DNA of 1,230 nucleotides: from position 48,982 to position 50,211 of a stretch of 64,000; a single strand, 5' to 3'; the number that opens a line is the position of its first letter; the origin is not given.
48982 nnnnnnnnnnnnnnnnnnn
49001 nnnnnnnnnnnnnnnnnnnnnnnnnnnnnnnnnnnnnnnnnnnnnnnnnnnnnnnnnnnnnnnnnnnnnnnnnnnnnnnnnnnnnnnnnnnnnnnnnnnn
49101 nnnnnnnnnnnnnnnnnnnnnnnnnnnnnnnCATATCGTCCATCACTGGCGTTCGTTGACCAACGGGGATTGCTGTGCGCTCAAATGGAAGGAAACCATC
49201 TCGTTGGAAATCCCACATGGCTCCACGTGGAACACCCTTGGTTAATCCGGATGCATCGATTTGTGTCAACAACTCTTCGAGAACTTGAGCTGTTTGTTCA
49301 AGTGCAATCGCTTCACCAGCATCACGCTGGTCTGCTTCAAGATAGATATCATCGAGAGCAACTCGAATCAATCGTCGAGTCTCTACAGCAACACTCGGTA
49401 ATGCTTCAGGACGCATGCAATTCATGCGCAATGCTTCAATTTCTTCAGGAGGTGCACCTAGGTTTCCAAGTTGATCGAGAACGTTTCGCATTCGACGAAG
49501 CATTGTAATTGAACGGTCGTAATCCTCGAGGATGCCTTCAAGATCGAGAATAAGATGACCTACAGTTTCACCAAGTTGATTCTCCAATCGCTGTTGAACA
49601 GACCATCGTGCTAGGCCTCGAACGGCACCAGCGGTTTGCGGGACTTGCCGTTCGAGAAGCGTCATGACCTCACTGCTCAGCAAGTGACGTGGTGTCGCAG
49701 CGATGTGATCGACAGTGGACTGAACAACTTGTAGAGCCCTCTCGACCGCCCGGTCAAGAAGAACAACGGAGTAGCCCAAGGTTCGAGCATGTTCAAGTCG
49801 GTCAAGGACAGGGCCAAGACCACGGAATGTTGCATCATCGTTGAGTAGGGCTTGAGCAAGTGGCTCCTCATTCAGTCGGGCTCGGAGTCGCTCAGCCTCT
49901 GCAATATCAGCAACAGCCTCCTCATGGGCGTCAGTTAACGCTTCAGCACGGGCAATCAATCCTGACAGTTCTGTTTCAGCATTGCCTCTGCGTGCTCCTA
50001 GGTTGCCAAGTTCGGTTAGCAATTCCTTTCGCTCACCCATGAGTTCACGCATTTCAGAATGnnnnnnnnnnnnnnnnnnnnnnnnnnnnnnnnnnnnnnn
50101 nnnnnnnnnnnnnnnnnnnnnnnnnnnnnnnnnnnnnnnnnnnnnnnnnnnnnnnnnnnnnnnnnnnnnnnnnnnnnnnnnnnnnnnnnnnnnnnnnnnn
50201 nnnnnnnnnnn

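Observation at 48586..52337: Candidate novel system: Roadblock/LC7 protein + 1,044-aa Roadblock-coiled-coil giant + tiny two-TM protein, without any GTPase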

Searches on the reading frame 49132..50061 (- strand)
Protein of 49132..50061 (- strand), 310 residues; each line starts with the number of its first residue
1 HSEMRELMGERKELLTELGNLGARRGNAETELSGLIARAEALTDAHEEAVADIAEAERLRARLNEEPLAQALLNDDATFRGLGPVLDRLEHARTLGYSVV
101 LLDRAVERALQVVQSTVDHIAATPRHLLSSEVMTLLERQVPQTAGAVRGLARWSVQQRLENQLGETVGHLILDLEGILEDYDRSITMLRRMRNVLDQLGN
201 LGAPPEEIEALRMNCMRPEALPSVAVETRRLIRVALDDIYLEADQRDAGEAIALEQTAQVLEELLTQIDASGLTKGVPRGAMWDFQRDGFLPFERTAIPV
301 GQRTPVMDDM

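Call 30: search_solved_structures(query=A4, max_evalue=10, show_alignments=1)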
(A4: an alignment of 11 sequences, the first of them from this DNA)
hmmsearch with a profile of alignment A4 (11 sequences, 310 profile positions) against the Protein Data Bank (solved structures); distinct sequences matched with E-value up to 10: 3.
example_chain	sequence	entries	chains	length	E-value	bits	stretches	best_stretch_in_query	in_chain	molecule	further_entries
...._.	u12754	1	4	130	0.037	16.6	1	172-242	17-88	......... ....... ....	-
1ory_A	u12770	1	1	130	0.043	16.4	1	173-242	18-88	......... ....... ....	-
4iwb_A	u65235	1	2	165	0.097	15.3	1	173-242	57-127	FliC, FliS chimera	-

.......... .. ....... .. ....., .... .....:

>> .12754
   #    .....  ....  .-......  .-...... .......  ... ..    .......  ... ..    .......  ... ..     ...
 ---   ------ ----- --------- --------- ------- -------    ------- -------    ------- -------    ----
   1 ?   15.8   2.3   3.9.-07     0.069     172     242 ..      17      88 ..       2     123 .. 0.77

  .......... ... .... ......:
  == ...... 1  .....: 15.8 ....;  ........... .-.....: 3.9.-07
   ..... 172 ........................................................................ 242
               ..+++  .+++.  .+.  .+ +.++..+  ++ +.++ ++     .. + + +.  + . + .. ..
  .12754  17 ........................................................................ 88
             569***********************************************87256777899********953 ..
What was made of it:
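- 49147..49863 (-): C-terminal conserved domain (aa about 702-940), the most conserved part of the protein. No known relative. PDB profile search gives only FliS at E 0.04 (call 30).
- Tried and rejected: The PDB profile search gave only FliS at E 0.04 (call 30).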

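Call 32: find_related_loci(query=A4, collection=genome_contigs, flank=8000)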
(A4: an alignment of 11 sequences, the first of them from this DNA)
Query A4 (310 aa) in genome_contigs; peptide patterns used: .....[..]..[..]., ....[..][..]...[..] (x = any residue, [..] = any of these).
375 stretches matched a pattern; 291 encode a relative of the query (tblastn E <= 1e-3); the best 80 are kept; 80 distinct loci.
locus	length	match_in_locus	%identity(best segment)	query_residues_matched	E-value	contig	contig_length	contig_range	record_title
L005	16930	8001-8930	100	1-310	0e+0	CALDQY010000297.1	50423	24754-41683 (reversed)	MAG TPA_asm: uncultured Rhodobiaceae bacterium isolate ERR599054_bin.37_CONCOCT_v1.1_MAG genome assembly, contig: ERZ840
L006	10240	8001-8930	100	1-310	0e+0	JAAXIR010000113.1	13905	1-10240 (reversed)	MAG: Candidatus Poseidoniales archaeon isolate SW22112_bin_20 NODE_2447_length_13905_cov_8.361733, whole genome shotgun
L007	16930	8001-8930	100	1-310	0e+0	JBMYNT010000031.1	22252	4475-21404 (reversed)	MAG: Candidatus Poseidoniaceae archaeon isolate ME_XS_2307_bin_75 ME_XS_2307_bin_75_30, whole genome shotgun sequence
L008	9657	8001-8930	99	1-310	0e+0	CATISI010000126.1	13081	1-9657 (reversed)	MAG: Candidatus Poseidoniaceae archaeon isolate bin.912 MAG genome assembly, contig: k119_5034646, whole genome shotgun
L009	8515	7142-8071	100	1-310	0e+0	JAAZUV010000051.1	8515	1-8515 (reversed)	MAG: Methanobacteriota archaeon isolate AW_metabat.40 AW_C1776, whole genome shotgun sequence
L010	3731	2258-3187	99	1-310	0e+0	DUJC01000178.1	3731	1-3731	MAG TPA_asm: Candidatus Poseidoniaceae archaeon isolate UBA8574 contig_25857, whole genome shotgun sequence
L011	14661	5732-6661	99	1-310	0e+0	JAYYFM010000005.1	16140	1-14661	MAG: Thermoplasmatota archaeon isolate XS_MAG85 XS_MAG85_0005, whole genome shotgun sequence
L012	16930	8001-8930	98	1-310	0e+0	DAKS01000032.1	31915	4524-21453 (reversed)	MAG TPA_asm: Euryarchaeota archaeon UBA443 UBA443_contig_16212, whole genome shotgun sequence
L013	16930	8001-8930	97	1-310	0e+0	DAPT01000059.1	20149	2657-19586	MAG TPA_asm: Euryarchaeota archaeon UBA124 UBA124_contig_80887, whole genome shotgun sequence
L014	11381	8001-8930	98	1-310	0e+0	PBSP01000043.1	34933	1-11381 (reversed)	MAG: Methanobacteriota archaeon isolate NP83 60521, whole genome shotgun sequence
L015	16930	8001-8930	97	1-310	0e+0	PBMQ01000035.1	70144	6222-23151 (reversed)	MAG: Methanobacteriota archaeon isolate SP209 MHASMcontig_802772, whole genome shotgun sequence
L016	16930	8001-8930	98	1-310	0e+0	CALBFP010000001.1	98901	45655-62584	MAG TPA_asm: uncultured euryarchaeote isolate ERR599077_bin.133_CONCOCT_v1.1_MAG genome assembly, contig: ERZ841196.79,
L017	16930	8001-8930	99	1-310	0e+0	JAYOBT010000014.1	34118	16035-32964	MAG: Candidatus Poseidoniales archaeon isolate 139554_S156_metabat_bins_2.tsv.144 NODE_958_length_34118_cov_17.961072, w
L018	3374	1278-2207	97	1-310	0e+0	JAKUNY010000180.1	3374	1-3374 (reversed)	MAG: Candidatus Poseidoniaceae archaeon isolate ALOHA_A2.0_19 A2.0-MGIIa-L2-1_180, whole genome shotgun sequence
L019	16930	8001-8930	97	1-310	0e+0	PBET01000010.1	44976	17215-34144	MAG: Methanobacteriota archaeon isolate SP314 128677, whole genome shotgun sequence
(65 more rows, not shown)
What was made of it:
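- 48832..51966 (-): Giant multidomain protein of 1044 aa. The conserved start in relatives is the second ATG (MF-x-LP), which would give 1043 aa. 291 GTDB species genomes encode a relative (call 32).
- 291 species genomes encode a relative (call 32).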

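Call 63: find_homologous_proteins(query=A4, max_evalue=0.1)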
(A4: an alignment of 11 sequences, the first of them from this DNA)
Query A4 (11 sequences) (310 aa, profile of the alignment): 131 proteins with E <= 0.1 among 8000 candidates; the best 120 are listed.
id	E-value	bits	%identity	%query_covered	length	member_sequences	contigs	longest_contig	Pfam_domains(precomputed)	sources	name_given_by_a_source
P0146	2.6e-150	518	77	100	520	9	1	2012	-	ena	-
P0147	3.2e-150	518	75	100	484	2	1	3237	-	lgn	-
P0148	9.7e-150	516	77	100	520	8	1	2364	-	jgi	jgi:DNA repair exonuclease SbcCD ATPase subunit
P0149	1.0e-149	516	77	100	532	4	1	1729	-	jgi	-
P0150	1.5e-149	516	76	100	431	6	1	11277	-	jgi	-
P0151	2.5e-149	515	77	100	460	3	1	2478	-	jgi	jgi:hypothetical protein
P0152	1.0e-148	513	98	100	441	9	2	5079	-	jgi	jgi:hypothetical protein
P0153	1.2e-148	513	76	100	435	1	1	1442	-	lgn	-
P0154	1.2e-148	513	75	100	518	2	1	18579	-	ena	-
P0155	1.5e-147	509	75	100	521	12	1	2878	-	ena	-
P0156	3.9e-147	508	77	100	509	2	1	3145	-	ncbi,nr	ncbi:MAG: hypothetical protein L7U25_06310, partial [Candidatus Poseidonia sp.]|nr:hypothetical prot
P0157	1.3e-146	506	77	98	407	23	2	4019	-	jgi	jgi:hypothetical protein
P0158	5.6e-146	504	79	98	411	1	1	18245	-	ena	-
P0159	7.8e-146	503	77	100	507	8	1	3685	-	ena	-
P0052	1.6e-145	502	64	99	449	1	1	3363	-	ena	-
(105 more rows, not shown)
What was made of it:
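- One JGI fragment is named 'SbcCD ATPase subunit' (call 63).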
